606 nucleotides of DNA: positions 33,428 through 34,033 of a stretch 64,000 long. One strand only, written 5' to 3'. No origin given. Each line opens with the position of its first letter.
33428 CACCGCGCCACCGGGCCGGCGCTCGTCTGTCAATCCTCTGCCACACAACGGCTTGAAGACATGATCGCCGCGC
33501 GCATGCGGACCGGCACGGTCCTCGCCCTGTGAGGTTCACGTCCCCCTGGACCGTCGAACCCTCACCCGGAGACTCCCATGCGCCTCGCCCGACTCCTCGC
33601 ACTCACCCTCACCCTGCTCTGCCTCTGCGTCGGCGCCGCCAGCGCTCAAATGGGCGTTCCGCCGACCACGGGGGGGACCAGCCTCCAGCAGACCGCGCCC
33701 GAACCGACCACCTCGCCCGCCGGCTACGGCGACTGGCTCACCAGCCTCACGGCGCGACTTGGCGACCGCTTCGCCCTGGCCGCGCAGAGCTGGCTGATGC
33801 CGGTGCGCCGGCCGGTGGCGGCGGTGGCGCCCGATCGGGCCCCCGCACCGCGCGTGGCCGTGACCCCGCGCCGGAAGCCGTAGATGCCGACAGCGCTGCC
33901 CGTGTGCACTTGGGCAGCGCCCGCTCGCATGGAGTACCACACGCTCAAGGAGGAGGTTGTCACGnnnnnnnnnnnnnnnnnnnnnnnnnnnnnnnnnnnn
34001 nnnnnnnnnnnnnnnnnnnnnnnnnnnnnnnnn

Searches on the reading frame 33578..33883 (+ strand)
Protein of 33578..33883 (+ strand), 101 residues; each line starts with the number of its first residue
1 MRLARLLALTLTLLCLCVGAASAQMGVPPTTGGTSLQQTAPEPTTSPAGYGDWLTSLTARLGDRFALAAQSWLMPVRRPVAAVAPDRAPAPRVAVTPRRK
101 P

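Call 65: search_protein_families(library=pfam, proteins=[window:33578-33883:+], max_evalue=0.001)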
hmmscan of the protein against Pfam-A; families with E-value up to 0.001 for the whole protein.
window:33578-33883:+ (101 aa): 0 families

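Call 70: search_protein_families(library=ncbifam, proteins=[window:33578-33883:+], max_evalue=0.01)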
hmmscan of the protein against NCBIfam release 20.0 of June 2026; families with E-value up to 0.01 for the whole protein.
window:33578-33883:+ (101 aa): 0 families
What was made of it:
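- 33578..33883 (+): p101: small signal-peptide protein, conserved between the activator and R1. No Pfam or NCBIfam hit (calls 65, 70).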

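Call 71: search_protein_families(library=padloc, proteins=[window:33578-33883:+], max_evalue=0.01)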
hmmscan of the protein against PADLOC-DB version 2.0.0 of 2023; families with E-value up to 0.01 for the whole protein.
window:33578-33883:+ (101 aa): 0 families
